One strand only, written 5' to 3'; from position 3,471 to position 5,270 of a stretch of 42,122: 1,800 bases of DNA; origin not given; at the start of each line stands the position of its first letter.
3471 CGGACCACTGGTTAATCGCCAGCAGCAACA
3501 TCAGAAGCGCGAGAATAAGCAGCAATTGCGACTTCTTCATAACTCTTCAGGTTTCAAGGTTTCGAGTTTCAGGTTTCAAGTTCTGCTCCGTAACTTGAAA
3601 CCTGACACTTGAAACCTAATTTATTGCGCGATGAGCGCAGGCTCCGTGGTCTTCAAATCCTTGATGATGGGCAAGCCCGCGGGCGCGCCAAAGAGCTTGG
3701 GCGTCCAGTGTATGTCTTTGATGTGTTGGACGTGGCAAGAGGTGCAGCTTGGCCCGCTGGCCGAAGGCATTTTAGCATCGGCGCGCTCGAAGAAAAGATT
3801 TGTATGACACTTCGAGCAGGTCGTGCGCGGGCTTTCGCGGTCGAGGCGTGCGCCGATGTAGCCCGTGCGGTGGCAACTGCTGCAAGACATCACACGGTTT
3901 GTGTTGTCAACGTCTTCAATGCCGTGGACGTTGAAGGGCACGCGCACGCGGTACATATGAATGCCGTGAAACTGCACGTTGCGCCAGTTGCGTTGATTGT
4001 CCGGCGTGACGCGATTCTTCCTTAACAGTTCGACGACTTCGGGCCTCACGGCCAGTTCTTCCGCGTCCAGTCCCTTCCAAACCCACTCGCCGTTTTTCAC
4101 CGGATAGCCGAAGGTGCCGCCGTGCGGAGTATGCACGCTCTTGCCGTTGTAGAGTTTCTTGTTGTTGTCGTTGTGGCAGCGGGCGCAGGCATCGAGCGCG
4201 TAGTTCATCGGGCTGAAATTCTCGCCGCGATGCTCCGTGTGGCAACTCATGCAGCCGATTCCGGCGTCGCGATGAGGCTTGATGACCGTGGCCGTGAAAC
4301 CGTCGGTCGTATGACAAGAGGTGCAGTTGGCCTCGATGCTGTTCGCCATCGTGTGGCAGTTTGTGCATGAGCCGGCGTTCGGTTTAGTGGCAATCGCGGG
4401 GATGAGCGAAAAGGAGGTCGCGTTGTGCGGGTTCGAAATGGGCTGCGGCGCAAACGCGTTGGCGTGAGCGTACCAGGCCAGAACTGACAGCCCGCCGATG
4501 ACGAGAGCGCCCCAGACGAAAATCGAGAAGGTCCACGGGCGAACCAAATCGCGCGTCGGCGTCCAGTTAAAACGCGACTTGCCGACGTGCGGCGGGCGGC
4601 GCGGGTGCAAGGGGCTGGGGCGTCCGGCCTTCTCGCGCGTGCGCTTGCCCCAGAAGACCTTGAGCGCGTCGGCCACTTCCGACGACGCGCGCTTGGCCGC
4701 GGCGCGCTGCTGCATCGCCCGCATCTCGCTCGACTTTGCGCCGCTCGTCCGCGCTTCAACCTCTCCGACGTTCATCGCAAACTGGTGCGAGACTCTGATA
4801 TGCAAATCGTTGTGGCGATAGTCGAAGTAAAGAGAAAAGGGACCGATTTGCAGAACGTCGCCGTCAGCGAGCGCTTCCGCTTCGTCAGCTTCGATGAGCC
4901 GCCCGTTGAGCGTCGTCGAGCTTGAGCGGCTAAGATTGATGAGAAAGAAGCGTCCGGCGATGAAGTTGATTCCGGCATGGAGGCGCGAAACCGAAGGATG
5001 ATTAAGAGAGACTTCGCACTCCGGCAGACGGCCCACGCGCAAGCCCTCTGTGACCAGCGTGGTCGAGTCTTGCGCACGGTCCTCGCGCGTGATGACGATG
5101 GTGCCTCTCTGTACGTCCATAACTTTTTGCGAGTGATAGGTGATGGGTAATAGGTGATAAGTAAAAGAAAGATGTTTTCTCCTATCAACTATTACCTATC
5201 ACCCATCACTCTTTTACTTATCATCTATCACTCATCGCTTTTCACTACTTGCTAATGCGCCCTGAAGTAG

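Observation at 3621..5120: FHA domain fused through one TM helix to a periplasmic heptaheme cytochrome c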

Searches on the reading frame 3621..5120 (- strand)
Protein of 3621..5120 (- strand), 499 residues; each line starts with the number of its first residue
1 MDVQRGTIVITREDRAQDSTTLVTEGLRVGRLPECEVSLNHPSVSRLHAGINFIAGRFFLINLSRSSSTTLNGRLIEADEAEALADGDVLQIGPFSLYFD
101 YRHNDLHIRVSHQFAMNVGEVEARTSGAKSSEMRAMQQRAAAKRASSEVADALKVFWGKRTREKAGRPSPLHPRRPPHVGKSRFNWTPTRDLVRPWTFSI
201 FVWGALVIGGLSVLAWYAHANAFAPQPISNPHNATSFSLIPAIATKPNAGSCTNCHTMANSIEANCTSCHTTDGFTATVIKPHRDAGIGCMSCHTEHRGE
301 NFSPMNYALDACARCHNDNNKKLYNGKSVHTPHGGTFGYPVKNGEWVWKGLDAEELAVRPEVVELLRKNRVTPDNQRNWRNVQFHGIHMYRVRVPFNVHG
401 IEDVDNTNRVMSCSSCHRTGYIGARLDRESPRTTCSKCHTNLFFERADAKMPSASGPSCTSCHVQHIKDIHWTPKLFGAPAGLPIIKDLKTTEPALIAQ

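Call 6: search_protein_families(library=pfam, proteins=[window:3621-5120:-], max_evalue=0.01)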
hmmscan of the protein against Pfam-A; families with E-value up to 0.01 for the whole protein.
window:3621-5120:- (499 aa): 6 families
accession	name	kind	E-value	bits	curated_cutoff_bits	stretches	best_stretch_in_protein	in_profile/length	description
PF00498.31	FHA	-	4.2e-14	53.2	20.7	1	28-93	2-67/67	FHA domain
PF14537.11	Cytochrom_c3_2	-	5.4e-09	36.8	25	1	283-323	2-40/79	Cytochrome c3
PF16697.10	Yop-YscD_cpl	-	1.7e-07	31.9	33.2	1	20-100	12-91/94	Inner membrane component of T3SS, cytoplasmic domain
PF14522.11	Cytochrome_C7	-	1.3e-06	28.5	24.8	1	431-466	12-51/67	Cytochrome c7 and related cytochrome c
PF09699.15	Paired_CXXCH_1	-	3.7e-05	23.8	20.6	0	289-319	8-39/41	Doubled CXXCH motif (Paired_CXXCH_1)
PF22113.1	Mtrc-MtrF_II-IV_dom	-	0.0012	18.8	30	0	290-467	9-130/176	Outer membrane cytochrome MtrC/MtrF-like, domains II/IV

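Call 7: search_protein_families(library=ncbifam, proteins=[window:3621-5120:-], max_evalue=0.01)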
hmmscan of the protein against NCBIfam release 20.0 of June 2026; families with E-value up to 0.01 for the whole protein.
window:3621-5120:- (499 aa): 7 families
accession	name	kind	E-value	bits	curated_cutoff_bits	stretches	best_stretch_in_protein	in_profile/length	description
TIGR03354.1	VI_FHA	hypoth_equivalog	3.5e-11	43.6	120.25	1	17-123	16-104/420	type VI secretion system-associated FHA domain protein TagH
TIGR03508.1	decahem_SO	subfamily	3.1e-07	30.1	192.2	1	260-323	67-131/258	DmsE family decaheme c-type cytochrome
NF041660.2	oxygluDhInhib_OdhI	equivalog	1.1e-05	25.4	200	1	8-99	39-127/130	oxoglutarate dehydrogenase inhibitor Odhl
NF045722.1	c3_cytochr_TmcA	equivalog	2e-05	24.5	114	1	405-466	52-113/125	acidic tetraheme cytochrome c3 TmcA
NF041028.1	decahem_GSU2203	exception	6e-05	22.4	325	1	260-324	98-163/317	GSU2203 family decaheme c-type cytochrome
NF033760.1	gliding_GltG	equivalog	7.9e-05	21.4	650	1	23-150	22-147/650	adventurous gliding motility protein GltG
NF049868.1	FhaB_Rv0019c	equivalog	0.00064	19.8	125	1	7-93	68-152/158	FHA domain-containing protein FhaB/FipA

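Call 8: find_homologous_proteins(query=window:3621-5120:-)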
Query window:3621-5120:- (499 aa): 1836 proteins with E <= 0.001 among 8000 candidates; the best 120 are listed.
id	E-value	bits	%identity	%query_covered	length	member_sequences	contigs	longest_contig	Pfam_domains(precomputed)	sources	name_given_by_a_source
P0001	0.0e+0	1103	93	100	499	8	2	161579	PF14537.12,PF00498.32,PF16697.11,PF14522.12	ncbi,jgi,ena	ncbi:MAG TPA: FHA domain-containing protein [Pyrinomonadaceae bacterium]|jgi:pSer/pThr/pTyr-binding 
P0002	2.3e-288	975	81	100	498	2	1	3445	PF14537.12,PF00498.32,PF16697.11,PF14522.12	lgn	-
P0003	2.6e-288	975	82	100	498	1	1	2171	PF14537.12,PF00498.32,PF16697.11,PF14522.12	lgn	-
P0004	5.9e-281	950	80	100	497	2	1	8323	PF14537.12,PF00498.32,PF16697.11,PF14522.12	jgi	jgi:hypothetical protein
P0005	1.2e-277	939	79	100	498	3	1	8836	PF14537.12,PF00498.32,PF16697.11,PF14522.12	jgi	jgi:hypothetical protein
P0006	1.6e-274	929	77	100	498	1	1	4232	PF14537.12,PF00498.32,PF16697.11,PF14522.12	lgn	-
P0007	9.8e-273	923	78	100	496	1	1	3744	PF14537.12,PF00498.32,PF16697.11,PF02085.22,PF14522.12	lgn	-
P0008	9.9e-272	920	77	100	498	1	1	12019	PF14537.12,PF00498.32,PF16697.11,PF14522.12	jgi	jgi:pSer/pThr/pTyr-binding forkhead associated (FHA) protein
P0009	4.4e-269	911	76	100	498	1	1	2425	PF14537.12,PF00498.32,PF16697.11,PF14522.12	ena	-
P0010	3.1e-266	902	75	100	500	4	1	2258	PF14537.12,PF00498.32,PF16697.11,PF14522.12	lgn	-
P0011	2.8e-263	892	74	100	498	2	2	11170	PF14537.12,PF00498.32,PF16697.11,PF14522.12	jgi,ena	jgi:pSer/pThr/pTyr-binding forkhead associated (FHA) protein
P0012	1.8e-261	886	72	100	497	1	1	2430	PF14537.12,PF00498.32,PF16697.11,PF02085.22,PF14522.12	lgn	-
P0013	1.4e-253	860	72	99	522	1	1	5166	PF14537.12,PF00498.32,PF16697.11,PF14522.12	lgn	-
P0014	2.2e-253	859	70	100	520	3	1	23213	PF14537.12,PF00498.32,PF16697.11,PF14522.12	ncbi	ncbi:MAG TPA: FHA domain-containing protein [Pyrinomonadaceae bacterium]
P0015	2.8e-237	806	69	96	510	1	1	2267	PF14537.12,PF00498.32,PF16697.11,PF14522.12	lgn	-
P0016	7.9e-237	805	66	100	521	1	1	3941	PF14537.12,PF00498.32,PF16697.11,PF14522.12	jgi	jgi:pSer/pThr/pTyr-binding forkhead associated (FHA) protein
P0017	2.4e-236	803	66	100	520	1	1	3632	PF14537.12,PF00498.32,PF16697.11,PF14522.12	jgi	jgi:hypothetical protein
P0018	5.1e-199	680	60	95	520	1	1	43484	PF14537.12,PF00498.32,PF16697.11,PF14522.12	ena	-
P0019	2.8e-198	678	59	95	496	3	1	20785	PF14537.12,PF00498.32,PF16697.11,PF14522.12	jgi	jgi:hypothetical protein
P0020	3.1e-197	674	59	97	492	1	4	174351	PF14537.12,PF00498.32,PF16697.11,PF14522.12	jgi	jgi:hypothetical protein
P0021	1.9e-195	668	59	97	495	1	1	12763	PF14537.12,PF00498.32,PF14522.12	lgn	-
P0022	2.6e-195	668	59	97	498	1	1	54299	PF14537.12,PF00498.32,PF14522.12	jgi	jgi:hypothetical protein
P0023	4.5e-195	667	58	96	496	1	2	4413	PF14537.12,PF00498.32,PF16697.11,PF14522.12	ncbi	-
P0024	5.1e-194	664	58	98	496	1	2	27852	PF14537.12,PF00498.32,PF16697.11,PF14522.12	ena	-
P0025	1.4e-193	662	58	96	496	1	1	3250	PF14537.12,PF00498.32,PF14522.12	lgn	-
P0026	1.5e-193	662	53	96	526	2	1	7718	PF14537.12,PF00498.32,PF14522.12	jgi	jgi:pSer/pThr/pTyr-binding forkhead associated (FHA) protein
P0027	3.9e-193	661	59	97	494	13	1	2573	PF14537.12,PF00498.32,PF16697.11,PF14522.12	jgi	jgi:pSer/pThr/pTyr-binding forkhead associated (FHA) protein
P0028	1.8e-192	658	57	97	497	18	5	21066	PF09699.16,PF14537.12,PF00498.32,PF16697.11,PF14522.12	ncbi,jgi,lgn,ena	-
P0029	2.1e-192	658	54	96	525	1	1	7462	PF14537.12,PF00498.32,PF16697.11,PF14522.12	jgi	jgi:pSer/pThr/pTyr-binding forkhead associated (FHA) protein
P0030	2.8e-192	658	58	96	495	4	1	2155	PF14537.12,PF00498.32,PF02085.22,PF14522.12,PF22113.2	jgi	-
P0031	1.2e-191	656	59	95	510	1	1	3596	PF09699.16,PF14537.12,PF00498.32,PF14522.12,PF22113.2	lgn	-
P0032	1.5e-191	655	58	95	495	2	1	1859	PF14537.12,PF00498.32,PF16697.11,PF14522.12,PF22113.2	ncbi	-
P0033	2.2e-191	655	57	96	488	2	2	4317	PF14537.12,PF00498.32,PF16697.11,PF14522.12,PF22113.2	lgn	-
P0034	2.8e-191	655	58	97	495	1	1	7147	PF14537.12,PF00498.32,PF14522.12,PF22113.2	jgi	jgi:FHA domain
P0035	5.5e-191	654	58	94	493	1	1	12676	PF14537.12,PF00498.32,PF02085.22,PF14522.12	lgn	-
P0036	6.4e-191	653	58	96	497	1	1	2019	PF14537.12,PF00498.32,PF14522.12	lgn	-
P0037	6.4e-191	653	54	96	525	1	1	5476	PF14537.12,PF00498.32,PF16697.11,PF14522.12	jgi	jgi:pSer/pThr/pTyr-binding forkhead associated (FHA) protein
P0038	6.9e-191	653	59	96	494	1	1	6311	PF14537.12,PF00498.32,PF16697.11,PF02085.22,PF14522.12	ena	-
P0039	7.6e-191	653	58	95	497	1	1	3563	PF14537.12,PF00498.32,PF14522.12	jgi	jgi:pSer/pThr/pTyr-binding forkhead associated (FHA) protein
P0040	8.4e-191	653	59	96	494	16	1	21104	PF14537.12,PF00498.32,PF16697.11,PF02085.22,PF14522.12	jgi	jgi:pSer/pThr/pTyr-binding forkhead associated (FHA) protein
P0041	2.1e-190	652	57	94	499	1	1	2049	PF09699.16,PF14537.12,PF00498.32,PF14522.12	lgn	-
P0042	3.7e-190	651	58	96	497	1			PF14537.12,PF00498.32,PF14522.12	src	-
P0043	4.2e-190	651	58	96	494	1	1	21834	PF14537.12,PF00498.32,PF16697.11,PF14522.12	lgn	-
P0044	9.7e-190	649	57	98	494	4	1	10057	PF14537.12,PF00498.32,PF14522.12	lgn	-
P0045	2.7e-189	648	57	97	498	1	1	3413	PF14537.12,PF00498.32,PF16697.11,PF14522.12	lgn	-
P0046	3.1e-189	648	57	97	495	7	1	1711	PF14537.12,PF00498.32,PF14522.12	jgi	jgi:hypothetical protein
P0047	3.2e-189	648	56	98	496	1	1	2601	PF14537.12,PF00498.32,PF16697.11,PF14522.12,PF22113.2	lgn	-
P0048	3.7e-189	648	58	95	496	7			PF14537.12,PF00498.32,PF16697.11,PF14522.12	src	-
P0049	5.3e-189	647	57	98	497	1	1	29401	PF14537.12,PF00498.32,PF16697.11,PF14522.12,PF22113.2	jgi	jgi:ribosomal protein S27AE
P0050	5.4e-189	647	57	96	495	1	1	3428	PF09699.16,PF14537.12,PF00498.32,PF16697.11,PF02085.22,PF14522.12,PF22113.2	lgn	-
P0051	6.2e-189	647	58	95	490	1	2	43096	PF14537.12,PF00498.32,PF14522.12,PF22113.2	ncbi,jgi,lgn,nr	ncbi:MAG TPA: FHA domain-containing protein [Pyrinomonadaceae bacterium]|jgi:pSer/pThr/pTyr-binding 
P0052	6.8e-189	647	57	97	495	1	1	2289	PF09699.16,PF14537.12,PF00498.32,PF02085.22,PF14522.12,PF22113.2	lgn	-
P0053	9.6e-189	646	58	97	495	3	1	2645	PF14537.12,PF00498.32,PF16697.11,PF14522.12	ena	-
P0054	1.6e-188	645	57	97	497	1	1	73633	PF14537.12,PF00498.32,PF14522.12,PF22113.2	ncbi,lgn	ncbi:MAG: FHA domain-containing protein [Acidobacteriota bacterium]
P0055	1.9e-188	645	58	97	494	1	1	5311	PF14537.12,PF00498.32,PF14522.12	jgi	jgi:pSer/pThr/pTyr-binding forkhead associated (FHA) protein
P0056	2.2e-188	645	57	95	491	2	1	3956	PF14537.12,PF00498.32,PF14522.12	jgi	-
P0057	2.5e-188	645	58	96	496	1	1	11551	PF14537.12,PF00498.32,PF16697.11,PF14522.12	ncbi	ncbi:MAG: FHA domain-containing protein [Pyrinomonadaceae bacterium]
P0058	2.8e-188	645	58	97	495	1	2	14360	PF14537.12,PF00498.32,PF14522.12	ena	-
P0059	3.0e-188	645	55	98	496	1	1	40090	PF14537.12,PF00498.32,PF14522.12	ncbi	ncbi:MAG: FHA domain-containing protein [Pyrinomonadaceae bacterium]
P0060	5.0e-188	644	57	96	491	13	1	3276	PF14537.12,PF00498.32,PF14522.12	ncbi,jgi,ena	-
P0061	5.2e-188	644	56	98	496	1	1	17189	PF14537.12,PF00498.32,PF16697.11,PF14522.12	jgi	jgi:pSer/pThr/pTyr-binding forkhead associated (FHA) protein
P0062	5.6e-188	644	56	97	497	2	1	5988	PF14537.12,PF00498.32,PF16697.11,PF14522.12,PF22113.2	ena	-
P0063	7.4e-188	643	57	95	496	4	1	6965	PF14537.12,PF00498.32,PF16697.11,PF14522.12,PF22113.2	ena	-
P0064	9.2e-188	643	58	96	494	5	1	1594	PF14537.12,PF00498.32,PF16697.11,PF02085.22,PF14522.12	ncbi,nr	ncbi:MAG TPA: FHA domain-containing protein [Pyrinomonadaceae bacterium]|nr:FHA domain-containing pr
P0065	1.5e-187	642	55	95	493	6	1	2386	PF14537.12,PF00498.32,PF14522.12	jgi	jgi:pSer/pThr/pTyr-binding forkhead associated (FHA) protein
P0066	1.8e-187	642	55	99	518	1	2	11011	PF14537.12,PF00498.32,PF14522.12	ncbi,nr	ncbi:MAG: FHA domain-containing protein [Acidobacteriota bacterium]|nr:FHA domain-containing protein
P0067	3.8e-187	641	57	96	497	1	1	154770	PF14537.12,PF00498.32,PF16697.11,PF02085.22,PF14522.12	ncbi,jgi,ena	-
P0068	5.0e-187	640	55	97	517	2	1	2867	PF14537.12,PF00498.32,PF02085.22,PF14522.12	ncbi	ncbi:MAG: FHA domain-containing protein, partial [Pyrinomonadaceae bacterium]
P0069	6.5e-187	640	57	97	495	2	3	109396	PF14537.12,PF00498.32,PF14522.12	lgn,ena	-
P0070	9.5e-187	640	57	96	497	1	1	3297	PF14537.12,PF00498.32,PF16697.11,PF14522.12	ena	-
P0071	1.6e-186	639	56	98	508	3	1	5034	PF14537.12,PF00498.32,PF16697.11,PF14522.12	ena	-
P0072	1.7e-186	639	54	99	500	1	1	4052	PF14537.12,PF00498.32,PF16697.11,PF14522.12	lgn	-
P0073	5.0e-186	637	58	97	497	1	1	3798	PF14537.12,PF00498.32,PF02085.22,PF14522.12,PF22113.2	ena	-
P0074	5.2e-186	637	57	95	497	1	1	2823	PF14537.12,PF00498.32,PF14522.12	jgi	jgi:pSer/pThr/pTyr-binding forkhead associated (FHA) protein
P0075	6.9e-186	637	56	97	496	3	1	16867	PF14537.12,PF00498.32,PF14522.12,PF22113.2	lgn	-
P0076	7.3e-186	637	56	97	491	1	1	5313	PF14537.12,PF00498.32,PF14522.12,PF22113.2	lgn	-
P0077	1.3e-185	636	55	98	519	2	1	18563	PF14537.12,PF00498.32,PF02085.22,PF14522.12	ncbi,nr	ncbi:MAG: FHA domain-containing protein [Blastocatellia bacterium]|nr:FHA domain-containing protein 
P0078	1.7e-185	635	56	98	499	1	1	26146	PF14537.12,PF00498.32,PF16697.11,PF14522.12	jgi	jgi:pSer/pThr/pTyr-binding forkhead associated (FHA) protein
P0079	2.0e-185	635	57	95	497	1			PF14537.12,PF00498.32,PF14522.12,PF22113.2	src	-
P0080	2.2e-185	635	57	94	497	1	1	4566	PF14537.12,PF00498.32,PF16697.11,PF14522.12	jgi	jgi:pSer/pThr/pTyr-binding forkhead associated (FHA) protein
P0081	2.4e-185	635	58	94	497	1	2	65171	PF14537.12,PF00498.32,PF16697.11,PF14522.12,PF22113.2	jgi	jgi:hypothetical protein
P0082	2.5e-185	635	56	97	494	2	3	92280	PF14537.12,PF00498.32,PF16697.11,PF14522.12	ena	-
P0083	1.2e-184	633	56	97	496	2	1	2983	PF14537.12,PF00498.32,PF02085.22,PF14522.12,PF22113.2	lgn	-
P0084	1.3e-184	632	57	97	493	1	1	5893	PF14537.12,PF00498.32,PF16697.11,PF14522.12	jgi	jgi:pSer/pThr/pTyr-binding forkhead associated (FHA) protein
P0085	1.4e-184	632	55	97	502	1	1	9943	PF14537.12,PF00498.32,PF14522.12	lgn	-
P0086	1.8e-184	632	57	95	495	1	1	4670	PF14537.12,PF00498.32,PF16697.11,PF02085.22,PF14522.12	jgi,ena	-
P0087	2.0e-184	632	57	97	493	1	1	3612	PF14537.12,PF00498.32,PF16697.11,PF02085.22,PF14522.12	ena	-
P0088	2.6e-184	632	56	96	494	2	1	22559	PF14537.12,PF00498.32,PF14522.12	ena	-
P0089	3.7e-184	631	58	96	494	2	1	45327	PF14537.12,PF00498.32,PF16697.11,PF02085.22,PF14522.12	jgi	jgi:pSer/pThr/pTyr-binding forkhead associated (FHA) protein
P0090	4.8e-184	631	57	94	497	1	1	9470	PF14537.12,PF00498.32,PF16697.11,PF14522.12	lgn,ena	-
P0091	9.2e-184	630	57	96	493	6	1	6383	PF09699.16,PF14537.12,PF00498.32,PF16697.11,PF02085.22,PF22113.2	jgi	jgi:hypothetical protein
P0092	9.3e-184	630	57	97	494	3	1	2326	PF14537.12,PF00498.32,PF16697.11,PF02085.22,PF14522.12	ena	-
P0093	1.9e-183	629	57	95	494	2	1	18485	PF14537.12,PF00498.32,PF16697.11,PF14522.12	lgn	-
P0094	2.5e-183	628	56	95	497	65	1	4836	PF14537.12,PF00498.32,PF14522.12,PF22113.2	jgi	-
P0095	2.6e-183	628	54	97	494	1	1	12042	PF14537.12,PF00498.32,PF14522.12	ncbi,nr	ncbi:MAG: FHA domain-containing protein [Acidobacteria bacterium]|nr:FHA domain-containing protein [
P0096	3.3e-183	628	56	96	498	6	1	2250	PF14537.12,PF00498.32,PF14522.12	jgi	-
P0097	3.4e-183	628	56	96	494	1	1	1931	PF14537.12,PF00498.32,PF16697.11,PF02085.22,PF14522.12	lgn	-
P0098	3.4e-183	628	55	97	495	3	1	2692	PF14537.12,PF00498.32,PF14522.12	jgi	-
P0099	3.7e-183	628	56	97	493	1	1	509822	PF14537.12,PF00498.32,PF16697.11,PF14522.12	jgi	jgi:hypothetical protein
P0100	6.8e-183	627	56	96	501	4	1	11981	PF14537.12,PF00498.32,PF16697.11,PF02085.22,PF14522.12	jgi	jgi:hypothetical protein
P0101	9.6e-183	626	57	97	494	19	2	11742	PF14537.12,PF00498.32,PF16697.11,PF02085.22,PF14522.12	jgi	jgi:hypothetical protein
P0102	9.8e-183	626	56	97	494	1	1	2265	PF14537.12,PF00498.32,PF16697.11,PF02085.22,PF14522.12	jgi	jgi:pSer/pThr/pTyr-binding forkhead associated (FHA) protein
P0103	3.0e-182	625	56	97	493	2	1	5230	PF14537.12,PF00498.32,PF16697.11,PF02085.22,PF14522.12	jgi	jgi:hypothetical protein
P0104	4.3e-182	624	55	97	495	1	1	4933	PF14537.12,PF00498.32,PF16697.11,PF14522.12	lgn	-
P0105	7.1e-182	623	57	95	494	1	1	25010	PF09699.16,PF14537.12,PF00498.32,PF16697.11,PF14522.12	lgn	-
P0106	1.5e-181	622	56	96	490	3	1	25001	PF14537.12,PF00498.32,PF16697.11,PF14522.12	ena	-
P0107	1.8e-181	622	55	97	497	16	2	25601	PF14537.12,PF00498.32,PF16697.11,PF14522.12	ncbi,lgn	-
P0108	2.2e-181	622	56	95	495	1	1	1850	PF09699.16,PF14537.12,PF00498.32,PF14522.12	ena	-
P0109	2.3e-181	622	55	97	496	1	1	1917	PF14537.12,PF00498.32,PF16697.11,PF14522.12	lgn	-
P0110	4.9e-181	621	56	97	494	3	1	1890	PF14537.12,PF00498.32,PF16697.11,PF02085.22,PF14522.12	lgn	-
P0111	5.0e-181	621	55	96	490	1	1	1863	PF14537.12,PF00498.32,PF16697.11,PF02085.22,PF14522.12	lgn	-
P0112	5.8e-181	620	56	97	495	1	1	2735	PF14537.12,PF00498.32,PF16697.11,PF14522.12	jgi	jgi:FHA domain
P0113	6.8e-181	620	55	97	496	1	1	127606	PF14537.12,PF00498.32,PF16697.11,PF14522.12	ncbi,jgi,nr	ncbi:MAG: hypothetical protein QOC96_2456 [Acidobacteriota bacterium]|jgi:pSer/pThr/pTyr-binding for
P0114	7.0e-181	620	56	94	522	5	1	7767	PF14537.12,PF00498.32,PF14522.12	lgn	-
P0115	7.9e-181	620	55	97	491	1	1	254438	PF14537.12,PF00498.32,PF14522.12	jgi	jgi:FHA domain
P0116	7.9e-181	620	56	95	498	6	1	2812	PF14537.12,PF00498.32,PF14522.12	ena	-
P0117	8.1e-181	620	54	97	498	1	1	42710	PF14537.12,PF00498.32,PF02085.22,PF14522.12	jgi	jgi:hypothetical protein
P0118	1.4e-180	619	57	96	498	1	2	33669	PF14537.12,PF00498.32,PF16697.11,PF02085.22,PF14522.12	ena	-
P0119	2.2e-180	619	56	97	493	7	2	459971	PF14537.12,PF00498.32,PF16697.11,PF02085.22,PF14522.12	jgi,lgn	jgi:hypothetical protein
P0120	3.6e-180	618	55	97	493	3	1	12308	PF14537.12,PF00498.32,PF16697.11,PF02085.22,PF14522.12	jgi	jgi:pSer/pThr/pTyr-binding forkhead associated (FHA) protein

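Call 11: find_related_loci(query=window:3621-5120:-, collection=genome_contigs, flank=8000)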
Query window:3621-5120:- (499 aa) in genome_contigs; peptide patterns used: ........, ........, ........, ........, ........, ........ (x = any residue, [..] = any of these).
548 stretches matched a pattern; 17 encode a relative of the query (tblastn E <= 1e-3); 17 distinct loci.
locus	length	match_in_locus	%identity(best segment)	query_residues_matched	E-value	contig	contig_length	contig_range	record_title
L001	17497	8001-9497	93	1-499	0e+0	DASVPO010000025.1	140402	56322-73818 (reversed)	MAG TPA_asm: Pyrinomonadaceae bacterium isolate SMAG_U3181 k141_219886, whole genome shotgun sequence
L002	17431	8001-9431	59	1-478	0e+0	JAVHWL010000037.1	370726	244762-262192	MAG: Acidobacteriota bacterium isolate BP_24 scaffold_1354990, whole genome shotgun sequence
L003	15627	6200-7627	57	1-477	0e+0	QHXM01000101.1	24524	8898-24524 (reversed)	MAG: Acidobacteria bacterium isolate gp4 AA20 14_0903_12_40cm_200_scaffold_905_curated, whole genome shotgun sequence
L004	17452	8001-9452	55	1-484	0e+0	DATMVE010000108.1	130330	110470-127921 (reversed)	MAG TPA_asm: Pyrinomonadaceae bacterium isolate SMAG_U13060 k141_92868, whole genome shotgun sequence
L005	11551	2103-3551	57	1-485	0e+0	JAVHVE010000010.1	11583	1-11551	MAG: Acidobacteriota bacterium isolate BP_21 scaffold_4582390, whole genome shotgun sequence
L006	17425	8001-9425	56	1-477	0e+0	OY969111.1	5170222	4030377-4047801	MAG: uncultured Acidobacteriota bacterium isolate MFD01916.bin.c.3 genome assembly, chromosome: 1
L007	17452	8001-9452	55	1-484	3e-180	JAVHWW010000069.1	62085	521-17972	MAG: Acidobacteriota bacterium isolate BP_25 scaffold_3319944, whole genome shotgun sequence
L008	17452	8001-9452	55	1-484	4e-180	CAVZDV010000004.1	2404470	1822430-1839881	MAG: uncultured Acidobacteriota bacterium isolate MFD09212.bin.1.122 genome assembly, contig: contig_5261, whole genome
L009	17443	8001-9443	54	1-484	9e-178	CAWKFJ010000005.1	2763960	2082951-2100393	MAG: uncultured Acidobacteriota bacterium isolate MFD09212.bin.1.141 genome assembly, contig: contig_24621, whole genome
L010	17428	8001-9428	53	1-478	1e-165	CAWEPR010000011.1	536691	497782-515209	MAG: uncultured Acidobacteriota bacterium isolate MFD01916.bin.2.121 genome assembly, contig: contig_3667, whole genome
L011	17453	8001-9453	59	1-484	4e-162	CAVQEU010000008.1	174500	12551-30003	MAG: uncultured Acidobacteriota bacterium isolate MFD09206.bin.1.160 genome assembly, contig: contig_25892, whole genome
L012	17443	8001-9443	49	7-480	1e-146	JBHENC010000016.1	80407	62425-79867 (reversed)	MAG: Pyrinomonadaceae bacterium isolate S4_bin.28.strict S4_NODE_16, whole genome shotgun sequence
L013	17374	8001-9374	51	1-468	1e-148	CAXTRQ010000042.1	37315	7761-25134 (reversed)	MAG TPA_asm: uncultured Pyrinomonadaceae bacterium isolate public_SRR14721960_metawrap_bin.1 genome assembly, contig: pu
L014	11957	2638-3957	39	1-466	8e-108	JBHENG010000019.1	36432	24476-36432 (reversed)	MAG: Pyrinomonadaceae bacterium isolate S4_bin.37.strict S4_NODE_19, whole genome shotgun sequence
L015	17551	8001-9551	70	1-496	0e+0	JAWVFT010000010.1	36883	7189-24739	MAG: Blastocatellia bacterium isolate BP_46 scaffold_3199383, whole genome shotgun sequence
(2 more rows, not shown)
